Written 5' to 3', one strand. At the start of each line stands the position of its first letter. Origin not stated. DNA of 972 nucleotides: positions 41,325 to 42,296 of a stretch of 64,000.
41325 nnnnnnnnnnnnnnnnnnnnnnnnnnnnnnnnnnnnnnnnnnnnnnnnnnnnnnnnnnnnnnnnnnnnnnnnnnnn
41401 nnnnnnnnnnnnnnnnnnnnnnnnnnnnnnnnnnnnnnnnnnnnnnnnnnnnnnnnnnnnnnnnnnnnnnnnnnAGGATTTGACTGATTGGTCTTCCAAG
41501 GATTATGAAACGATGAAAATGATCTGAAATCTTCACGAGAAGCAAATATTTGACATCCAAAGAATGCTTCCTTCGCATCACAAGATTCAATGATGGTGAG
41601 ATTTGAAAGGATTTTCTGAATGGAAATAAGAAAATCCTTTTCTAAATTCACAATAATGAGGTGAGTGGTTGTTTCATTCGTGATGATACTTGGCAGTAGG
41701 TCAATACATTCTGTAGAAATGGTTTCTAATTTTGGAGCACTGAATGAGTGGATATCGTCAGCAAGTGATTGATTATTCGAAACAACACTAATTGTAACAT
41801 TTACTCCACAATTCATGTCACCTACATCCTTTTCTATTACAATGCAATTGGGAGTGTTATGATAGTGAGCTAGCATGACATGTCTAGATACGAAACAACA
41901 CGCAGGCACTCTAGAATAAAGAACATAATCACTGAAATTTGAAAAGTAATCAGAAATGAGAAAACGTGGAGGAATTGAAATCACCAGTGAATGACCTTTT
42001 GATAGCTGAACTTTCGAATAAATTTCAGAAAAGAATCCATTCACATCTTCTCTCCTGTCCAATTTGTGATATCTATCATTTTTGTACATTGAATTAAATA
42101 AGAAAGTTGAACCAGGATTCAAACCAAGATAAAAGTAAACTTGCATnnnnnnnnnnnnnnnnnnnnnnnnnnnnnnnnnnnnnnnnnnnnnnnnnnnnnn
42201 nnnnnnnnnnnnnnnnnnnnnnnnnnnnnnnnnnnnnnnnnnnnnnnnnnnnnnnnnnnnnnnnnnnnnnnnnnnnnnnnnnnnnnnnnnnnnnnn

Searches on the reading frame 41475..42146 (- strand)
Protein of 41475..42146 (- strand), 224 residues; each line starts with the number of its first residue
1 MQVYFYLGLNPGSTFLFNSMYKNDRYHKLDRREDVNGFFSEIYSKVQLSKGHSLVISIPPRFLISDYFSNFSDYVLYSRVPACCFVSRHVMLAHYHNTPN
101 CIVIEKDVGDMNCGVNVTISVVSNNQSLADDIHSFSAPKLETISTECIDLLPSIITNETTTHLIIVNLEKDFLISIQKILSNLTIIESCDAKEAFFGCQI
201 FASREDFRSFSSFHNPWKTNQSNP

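Call 67: search_protein_representatives(protein=window:41475-42146:-)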
Query: 224 residues. Proteins with E-value up to 0.001 (for the whole library): 3; up to 1e-10: 2; up to 1e-30: 2. The best 3 are listed.
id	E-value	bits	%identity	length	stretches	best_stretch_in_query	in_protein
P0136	7.3e-144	493.2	97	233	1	1-224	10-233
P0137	1.0e-30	123.3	44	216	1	34-215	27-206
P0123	1.5e-05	41.1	36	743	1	37-130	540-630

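Call 70: list_cluster_members(proteins=[P0136, P0137, P0122, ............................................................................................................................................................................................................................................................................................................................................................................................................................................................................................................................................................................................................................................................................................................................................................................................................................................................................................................, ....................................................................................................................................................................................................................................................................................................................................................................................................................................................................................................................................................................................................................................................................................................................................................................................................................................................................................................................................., window:43915-44889:-, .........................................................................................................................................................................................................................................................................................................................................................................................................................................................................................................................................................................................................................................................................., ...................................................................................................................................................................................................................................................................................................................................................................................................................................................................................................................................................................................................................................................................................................])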
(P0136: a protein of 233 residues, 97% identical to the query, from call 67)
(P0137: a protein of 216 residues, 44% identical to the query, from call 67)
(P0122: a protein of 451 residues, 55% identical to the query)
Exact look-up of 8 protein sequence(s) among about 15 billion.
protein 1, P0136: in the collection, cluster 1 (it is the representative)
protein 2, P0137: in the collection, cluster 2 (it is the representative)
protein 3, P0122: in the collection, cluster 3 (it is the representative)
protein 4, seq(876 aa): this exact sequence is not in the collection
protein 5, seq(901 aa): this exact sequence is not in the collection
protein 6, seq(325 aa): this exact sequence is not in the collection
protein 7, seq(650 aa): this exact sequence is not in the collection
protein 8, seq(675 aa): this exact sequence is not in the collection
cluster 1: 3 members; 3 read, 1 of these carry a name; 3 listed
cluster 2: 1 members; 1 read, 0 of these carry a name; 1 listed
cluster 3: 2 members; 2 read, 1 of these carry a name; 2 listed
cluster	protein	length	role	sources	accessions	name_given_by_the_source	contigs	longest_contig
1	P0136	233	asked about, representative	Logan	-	-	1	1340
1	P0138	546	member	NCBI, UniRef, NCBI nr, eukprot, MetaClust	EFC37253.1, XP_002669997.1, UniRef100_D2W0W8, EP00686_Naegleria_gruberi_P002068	predicted protein [Naegleria gruberi] | Predicted protein n=1 Tax=Naegleria gruberi TaxID=5762 RepID=D2W0W8_NAEGR | uncharacterized protein NAEGRDRAFT_75006 [Naegleria gruberi]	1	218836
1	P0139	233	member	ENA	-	-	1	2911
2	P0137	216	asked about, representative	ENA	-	-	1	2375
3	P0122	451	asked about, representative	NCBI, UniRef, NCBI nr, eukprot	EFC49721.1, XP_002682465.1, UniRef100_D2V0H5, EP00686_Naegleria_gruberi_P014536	P4Hc domain-containing protein [Naegleria gruberi] | p4Hc domain-containing protein n=1 Tax=Naegleria gruberi TaxID=5762 RepID=D2V0H5_NAEGR | XP_002682465.1 P4Hc domain-containing protein [Naegleria gruberi strain NEG-M]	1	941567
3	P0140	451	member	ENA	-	-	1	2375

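Call 72: find_encoding_contigs(protein=P0137, flank=3000, max_places=2)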
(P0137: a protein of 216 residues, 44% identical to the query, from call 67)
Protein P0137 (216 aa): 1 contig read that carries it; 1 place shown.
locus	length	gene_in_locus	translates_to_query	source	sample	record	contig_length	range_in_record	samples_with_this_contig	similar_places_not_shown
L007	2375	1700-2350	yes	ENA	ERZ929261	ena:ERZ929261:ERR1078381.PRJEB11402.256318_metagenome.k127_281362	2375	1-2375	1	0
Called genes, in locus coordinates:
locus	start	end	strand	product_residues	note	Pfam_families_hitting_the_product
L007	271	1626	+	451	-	PF03336:Pox_C4_C10, PF13640:2OG-FeII_Oxy_3, PF12937:F-box-like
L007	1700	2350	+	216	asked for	-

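Call 74: find_encoding_contigs(protein=P0139, flank=3000, max_places=2)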
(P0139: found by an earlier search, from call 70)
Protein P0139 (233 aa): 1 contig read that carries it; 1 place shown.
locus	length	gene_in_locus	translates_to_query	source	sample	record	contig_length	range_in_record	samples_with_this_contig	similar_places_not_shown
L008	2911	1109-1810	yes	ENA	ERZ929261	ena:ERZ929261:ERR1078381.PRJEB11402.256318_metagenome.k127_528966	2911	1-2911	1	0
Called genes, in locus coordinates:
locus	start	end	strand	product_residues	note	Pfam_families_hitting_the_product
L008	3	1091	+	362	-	?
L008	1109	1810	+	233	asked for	-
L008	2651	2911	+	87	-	?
